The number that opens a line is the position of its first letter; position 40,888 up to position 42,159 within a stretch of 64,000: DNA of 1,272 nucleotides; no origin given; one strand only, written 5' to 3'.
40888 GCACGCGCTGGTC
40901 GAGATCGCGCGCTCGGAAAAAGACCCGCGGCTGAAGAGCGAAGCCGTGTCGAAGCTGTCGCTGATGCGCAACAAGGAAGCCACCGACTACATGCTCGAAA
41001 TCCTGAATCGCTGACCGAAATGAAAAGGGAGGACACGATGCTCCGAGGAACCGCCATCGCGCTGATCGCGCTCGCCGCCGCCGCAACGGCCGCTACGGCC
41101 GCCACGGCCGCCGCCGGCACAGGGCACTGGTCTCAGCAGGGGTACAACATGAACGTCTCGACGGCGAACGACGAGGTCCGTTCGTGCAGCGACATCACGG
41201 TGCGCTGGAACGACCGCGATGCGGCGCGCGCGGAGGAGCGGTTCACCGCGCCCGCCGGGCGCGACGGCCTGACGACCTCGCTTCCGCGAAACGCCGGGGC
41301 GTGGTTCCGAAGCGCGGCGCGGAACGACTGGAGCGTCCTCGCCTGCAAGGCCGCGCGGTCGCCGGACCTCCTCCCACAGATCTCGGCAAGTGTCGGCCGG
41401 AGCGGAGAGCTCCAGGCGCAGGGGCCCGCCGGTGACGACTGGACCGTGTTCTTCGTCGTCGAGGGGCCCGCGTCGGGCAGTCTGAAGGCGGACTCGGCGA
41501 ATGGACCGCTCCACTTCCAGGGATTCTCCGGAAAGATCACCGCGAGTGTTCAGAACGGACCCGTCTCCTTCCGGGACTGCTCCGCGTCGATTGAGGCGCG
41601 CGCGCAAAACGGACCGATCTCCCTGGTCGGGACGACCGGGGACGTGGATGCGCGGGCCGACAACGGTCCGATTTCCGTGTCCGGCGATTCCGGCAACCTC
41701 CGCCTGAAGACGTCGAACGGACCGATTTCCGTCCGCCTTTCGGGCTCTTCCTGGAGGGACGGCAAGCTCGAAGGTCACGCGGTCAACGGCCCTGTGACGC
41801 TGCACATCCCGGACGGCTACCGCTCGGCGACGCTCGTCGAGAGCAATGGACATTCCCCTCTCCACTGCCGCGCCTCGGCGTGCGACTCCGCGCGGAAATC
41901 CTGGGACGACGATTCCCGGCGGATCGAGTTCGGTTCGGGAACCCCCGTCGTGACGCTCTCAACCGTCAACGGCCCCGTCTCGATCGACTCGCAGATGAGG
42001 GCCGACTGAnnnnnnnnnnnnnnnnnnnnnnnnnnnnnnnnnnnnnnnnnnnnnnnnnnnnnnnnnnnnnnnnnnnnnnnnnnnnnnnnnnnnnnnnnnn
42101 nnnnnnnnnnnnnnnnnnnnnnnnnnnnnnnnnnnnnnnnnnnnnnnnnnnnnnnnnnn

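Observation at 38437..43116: Five-gene translationally coupled ECF module: sigma / ZAS-like anti-sigma / secreted HEAT protein / DUF4097 adhesin-like / secreted HEAT protein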

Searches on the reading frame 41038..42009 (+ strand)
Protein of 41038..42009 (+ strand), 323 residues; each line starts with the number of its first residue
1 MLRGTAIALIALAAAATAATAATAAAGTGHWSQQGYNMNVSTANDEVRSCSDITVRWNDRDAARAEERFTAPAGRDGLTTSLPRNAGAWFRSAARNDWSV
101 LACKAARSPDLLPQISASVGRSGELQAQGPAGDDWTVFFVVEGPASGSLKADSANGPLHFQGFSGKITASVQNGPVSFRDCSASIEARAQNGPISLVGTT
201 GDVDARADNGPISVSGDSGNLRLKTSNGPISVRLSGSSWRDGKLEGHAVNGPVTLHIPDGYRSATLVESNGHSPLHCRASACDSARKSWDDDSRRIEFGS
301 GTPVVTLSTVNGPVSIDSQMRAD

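Call 10: search_protein_families(library=pfam, proteins=[window:41038-42009:+], max_evalue=0.01)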
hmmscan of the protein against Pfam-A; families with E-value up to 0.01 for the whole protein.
window:41038-42009:+ (323 aa): 1 family
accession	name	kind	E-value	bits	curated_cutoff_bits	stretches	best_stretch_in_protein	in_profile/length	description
PF24016.2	DUF7330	-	0.0017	18.4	27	0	219-262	72-116/187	Domain of unknown function (DUF7330)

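Call 11: search_protein_families(library=ncbifam, proteins=[window:41038-42009:+], max_evalue=0.01)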
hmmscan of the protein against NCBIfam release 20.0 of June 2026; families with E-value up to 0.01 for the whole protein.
window:41038-42009:+ (323 aa): 1 family
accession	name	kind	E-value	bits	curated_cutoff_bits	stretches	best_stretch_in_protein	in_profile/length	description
NF038025.1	dapto_LiaX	exception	1.9e-05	23.6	350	1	155-261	345-452/512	daptomycin-sensing surface protein LiaX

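Call 30: find_homologous_proteins(query=window:41038-42009:+)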
Query window:41038-42009:+ (323 aa): 599 proteins with E <= 0.001 among 8000 candidates; the best 120 are listed.
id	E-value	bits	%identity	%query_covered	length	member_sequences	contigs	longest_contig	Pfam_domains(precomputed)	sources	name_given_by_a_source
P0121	1.0e-194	664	95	91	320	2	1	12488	-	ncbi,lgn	-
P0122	2.5e-160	551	80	98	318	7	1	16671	-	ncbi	ncbi:MAG: DUF4097 domain-containing protein [Thermoanaerobaculia bacterium]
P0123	4.0e-157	540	77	98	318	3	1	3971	-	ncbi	-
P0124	8.0e-155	533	79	90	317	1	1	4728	-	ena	-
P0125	3.5e-154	531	76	92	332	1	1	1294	-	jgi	jgi:hypothetical protein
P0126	2.5e-147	508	73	90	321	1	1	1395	-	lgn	-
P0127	1.4e-132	460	67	98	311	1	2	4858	-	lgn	-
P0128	2.1e-117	410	60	98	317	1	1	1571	PF13349.13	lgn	-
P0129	3.1e-117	409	64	89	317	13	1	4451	PF13349.13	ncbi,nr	ncbi:MAG TPA: hypothetical protein VN971_10995 [Thermoanaerobaculia bacterium]|nr:hypothetical prote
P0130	9.1e-112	391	58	99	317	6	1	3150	-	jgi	jgi:hypothetical protein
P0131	1.1e-106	375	55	93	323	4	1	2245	-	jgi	jgi:hypothetical protein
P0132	2.1e-106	374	56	92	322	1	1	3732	-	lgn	-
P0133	9.3e-105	368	54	96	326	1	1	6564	-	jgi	jgi:hypothetical protein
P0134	5.3e-104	366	54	91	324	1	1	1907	-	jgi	jgi:hypothetical protein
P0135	5.5e-104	366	53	98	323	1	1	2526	-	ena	-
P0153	9.6e-85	303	53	89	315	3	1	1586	PF13349.13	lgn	-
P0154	1.5e-84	302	51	97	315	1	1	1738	PF13349.13,PF24016.2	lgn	-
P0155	4.1e-84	301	52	93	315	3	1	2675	PF13349.13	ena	-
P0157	8.0e-83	296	50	98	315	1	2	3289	PF13349.13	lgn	-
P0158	1.1e-82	296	50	95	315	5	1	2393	PF13349.13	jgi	jgi:hypothetical protein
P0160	4.5e-82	294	52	89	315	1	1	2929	PF13349.13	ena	-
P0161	5.4e-82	294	51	96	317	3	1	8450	PF13349.13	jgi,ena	-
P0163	8.5e-82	293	46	98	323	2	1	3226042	-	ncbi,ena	-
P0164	1.6e-81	292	51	95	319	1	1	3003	PF13349.13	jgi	-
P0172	1.4e-78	282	51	87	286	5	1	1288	PF13349.13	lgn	-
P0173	4.4e-78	281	47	98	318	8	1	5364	PF13349.13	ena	-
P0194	5.8e-72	261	44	95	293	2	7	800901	-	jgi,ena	jgi:hypothetical protein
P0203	1.4e-68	250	41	85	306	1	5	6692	PF13349.13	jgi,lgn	jgi:DUF4097 and DUF4098 domain-containing protein YvlB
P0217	9.0e-65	237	40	98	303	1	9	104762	-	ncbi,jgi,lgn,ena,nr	ncbi:MAG: hypothetical protein DMG35_19180 [Acidobacteria bacterium]|nr:MAG: hypothetical protein DM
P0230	4.8e-63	231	40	96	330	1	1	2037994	-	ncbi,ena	-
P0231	6.1e-63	231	41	87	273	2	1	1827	PF13349.13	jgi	jgi:hypothetical protein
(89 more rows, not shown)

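Call 31: find_encoding_contigs(protein=P0163, flank=6000, max_places=2)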
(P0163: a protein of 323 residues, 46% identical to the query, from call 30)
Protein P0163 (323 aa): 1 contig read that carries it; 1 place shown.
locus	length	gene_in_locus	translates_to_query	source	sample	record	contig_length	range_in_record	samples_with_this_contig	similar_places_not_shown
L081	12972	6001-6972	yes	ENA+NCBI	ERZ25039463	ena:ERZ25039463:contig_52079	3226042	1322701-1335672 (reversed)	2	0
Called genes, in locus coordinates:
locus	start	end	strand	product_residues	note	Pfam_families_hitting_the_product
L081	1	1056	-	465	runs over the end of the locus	PF13432:TPR_16 (faint), PF13428:TPR_14 (faint), PF07719:TPR_2 (faint), PF00515:TPR_1 (faint), PF13374:TPR_10 (faint), PF13424:TPR_12 (weak)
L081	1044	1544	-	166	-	PF04542:Sigma70_r2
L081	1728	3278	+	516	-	PF00989:PAS (faint), PF08448:PAS_4, PF00512:HisKA, PF02518:HATPase_c, PF00072:Response_reg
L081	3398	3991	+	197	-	PF04542:Sigma70_r2, PF08281:Sigma70_r4_2, PF04545:Sigma70_r4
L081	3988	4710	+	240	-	-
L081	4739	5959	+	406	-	PF13646:HEAT_2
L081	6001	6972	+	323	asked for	-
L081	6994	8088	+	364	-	PF13513:HEAT_EZ (faint), PF03130:HEAT_PBS (faint), PF02985:HEAT (faint), PF13646:HEAT_2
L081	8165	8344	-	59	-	-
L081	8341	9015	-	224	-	PF05193:Peptidase_M16_C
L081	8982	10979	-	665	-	PF00675:Peptidase_M16, PF05193:Peptidase_M16_C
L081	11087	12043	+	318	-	PF01380:SIS, PF00571:CBS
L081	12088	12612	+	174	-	PF00702:Hydrolase (weak), PF08282:Hydrolase_3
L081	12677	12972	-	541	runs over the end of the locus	PF00595:PDZ, PF13180:PDZ_2, PF17820:PDZ_6, PF03572:Peptidase_S41, PF28547:CHD_PDZ-protease (faint)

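Call 32: find_encoding_contigs(protein=P0217, flank=6000, max_places=2)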
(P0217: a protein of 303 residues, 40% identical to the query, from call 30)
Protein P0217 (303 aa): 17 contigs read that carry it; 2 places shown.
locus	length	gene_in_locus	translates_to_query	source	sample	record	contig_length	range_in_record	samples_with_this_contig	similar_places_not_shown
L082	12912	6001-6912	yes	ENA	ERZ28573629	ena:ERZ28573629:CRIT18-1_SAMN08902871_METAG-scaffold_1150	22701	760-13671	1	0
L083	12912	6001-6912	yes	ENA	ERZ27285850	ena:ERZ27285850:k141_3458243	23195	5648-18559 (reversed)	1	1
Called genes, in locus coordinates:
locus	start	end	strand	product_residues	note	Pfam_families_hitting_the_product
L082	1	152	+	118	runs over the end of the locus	PF19762:DUF6249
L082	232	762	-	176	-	-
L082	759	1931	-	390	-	PF09925:DUF2157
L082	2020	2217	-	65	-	PF01361:Tautomerase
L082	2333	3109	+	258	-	-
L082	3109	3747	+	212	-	PF00075:RNase_H, PF13456:RVT_3, PF01954:AF2212-like (faint)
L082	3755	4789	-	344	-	PF04055:Radical_SAM, PF19288:CofH_C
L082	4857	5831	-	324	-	PF02621:VitK2_biosynth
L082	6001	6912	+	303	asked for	-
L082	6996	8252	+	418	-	PF01636:APH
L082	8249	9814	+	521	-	PF00202:Aminotran_3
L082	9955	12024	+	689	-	-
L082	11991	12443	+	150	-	-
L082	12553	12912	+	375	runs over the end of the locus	PF02481:DNA_processg_A, PF18306:LDcluster4 (weak), PF17782:WHD_DprA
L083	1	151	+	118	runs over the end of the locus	PF19762:DUF6249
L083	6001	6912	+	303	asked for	-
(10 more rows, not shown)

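Call 52: search_protein_families(library=pfam, proteins=[window:41038-42009:+, P0129, P0163], max_evalue=5)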
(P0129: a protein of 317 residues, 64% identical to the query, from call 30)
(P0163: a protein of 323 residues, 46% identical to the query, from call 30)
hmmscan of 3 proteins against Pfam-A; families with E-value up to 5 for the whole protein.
window:41038-42009:+ (323 aa): 3 families
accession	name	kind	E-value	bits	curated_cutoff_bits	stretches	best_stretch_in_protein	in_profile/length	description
PF24016.2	DUF7330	-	0.0017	18.4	27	1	219-262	72-116/187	Domain of unknown function (DUF7330)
PF06097.16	DUF945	-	0.086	12.3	26.8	1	151-220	157-225/460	Bacterial protein of unknown function (DUF945)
PF01917.21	Arch_flagellin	-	0.22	12.3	29.5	1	4-49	6-49/162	Archaebacterial flagellin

P0129 (317 aa): 3 families
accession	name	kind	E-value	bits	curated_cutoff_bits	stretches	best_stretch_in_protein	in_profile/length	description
PF13349.12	DUF4097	-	1.4e-06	28.3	22.9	1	105-258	76-221/247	Toastrack DUF4097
PF24016.2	DUF7330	-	0.0063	16.5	27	1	213-257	71-116/187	Domain of unknown function (DUF7330)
PF14805.11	THDPS_N_2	-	0.11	13.1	25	1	106-133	27-54/67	Tetrahydrodipicolinate N-succinyltransferase N-terminal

P0163 (323 aa): 1 family
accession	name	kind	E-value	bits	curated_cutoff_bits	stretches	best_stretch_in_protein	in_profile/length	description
PF24016.2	DUF7330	-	0.16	12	27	1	220-259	76-116/187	Domain of unknown function (DUF7330)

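Call 55: search_solved_structures(query=A3, max_evalue=1)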
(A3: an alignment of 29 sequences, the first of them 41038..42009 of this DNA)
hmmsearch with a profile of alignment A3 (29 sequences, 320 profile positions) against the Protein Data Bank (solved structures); distinct sequences matched with E-value up to 1: 0.

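Call 60: find_encoding_contigs(protein=P0230, flank=6000, max_places=1)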
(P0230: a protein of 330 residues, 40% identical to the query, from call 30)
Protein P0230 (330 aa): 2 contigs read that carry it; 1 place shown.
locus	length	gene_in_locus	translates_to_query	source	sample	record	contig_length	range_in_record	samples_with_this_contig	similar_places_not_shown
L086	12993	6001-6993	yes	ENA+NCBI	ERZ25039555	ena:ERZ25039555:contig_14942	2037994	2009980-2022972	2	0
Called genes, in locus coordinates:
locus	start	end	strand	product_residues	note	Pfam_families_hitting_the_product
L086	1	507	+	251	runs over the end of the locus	PF04775:Bile_Hydr_Trans, PF08840:BAAT_C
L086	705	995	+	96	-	PF08840:BAAT_C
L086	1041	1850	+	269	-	-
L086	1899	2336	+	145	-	PF00075:RNase_H, PF13456:RVT_3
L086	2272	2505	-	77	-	-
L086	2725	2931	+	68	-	-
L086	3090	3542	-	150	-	PF19288:CofH_C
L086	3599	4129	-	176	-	PF04055:Radical_SAM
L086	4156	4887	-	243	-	PF03476:MOSC_N, PF03473:MOSC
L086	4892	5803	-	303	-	PF02621:VitK2_biosynth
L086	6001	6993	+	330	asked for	-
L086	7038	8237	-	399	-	PF01551:Peptidase_M23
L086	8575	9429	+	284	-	PF01979:Amidohydro_1 (weak)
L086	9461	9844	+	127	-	PF07969:Amidohydro_3, PF01979:Amidohydro_1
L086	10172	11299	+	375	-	PF02481:DNA_processg_A, PF18306:LDcluster4 (weak), PF17782:WHD_DprA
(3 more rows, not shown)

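Call 61: find_encoding_contigs(protein=P0194, flank=6000, max_places=1)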
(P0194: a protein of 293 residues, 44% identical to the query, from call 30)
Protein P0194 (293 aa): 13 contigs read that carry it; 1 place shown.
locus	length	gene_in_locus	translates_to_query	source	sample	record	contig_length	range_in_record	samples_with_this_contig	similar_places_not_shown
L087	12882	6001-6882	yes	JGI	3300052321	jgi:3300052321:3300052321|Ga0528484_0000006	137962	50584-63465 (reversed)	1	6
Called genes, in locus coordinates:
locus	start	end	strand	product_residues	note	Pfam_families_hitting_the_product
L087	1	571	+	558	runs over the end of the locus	PF06418:CTP_synth_N, PF00117:GATase, PF07722:Peptidase_C26 (weak)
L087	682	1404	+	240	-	PF00793:DAHP_synth_1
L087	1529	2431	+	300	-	PF03706:LPG_synthase_TM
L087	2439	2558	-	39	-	-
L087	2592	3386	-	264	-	PF09335:VTT_dom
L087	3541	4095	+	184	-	PF04542:Sigma70_r2, PF08281:Sigma70_r4_2, PF04545:Sigma70_r4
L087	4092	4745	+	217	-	-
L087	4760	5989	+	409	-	PF13174:TPR_6 (faint), PF13432:TPR_16 (faint), PF14559:TPR_19 (faint), PF13646:HEAT_2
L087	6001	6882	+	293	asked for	-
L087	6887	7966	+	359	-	PF03130:HEAT_PBS (faint), PF02985:HEAT (faint), PF13646:HEAT_2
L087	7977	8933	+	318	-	PF01380:SIS, PF13580:SIS_2 (weak), PF00571:CBS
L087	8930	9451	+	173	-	PF00702:Hydrolase (weak), PF08282:Hydrolase_3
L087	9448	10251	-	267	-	PF00902:TatC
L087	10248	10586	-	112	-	PF02416:TatA_B_E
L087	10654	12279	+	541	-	PF00595:PDZ, PF13180:PDZ_2, PF17820:PDZ_6, PF03572:Peptidase_S41, PF28547:CHD_PDZ-protease (weak)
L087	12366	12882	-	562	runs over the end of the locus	PF17957:Big_7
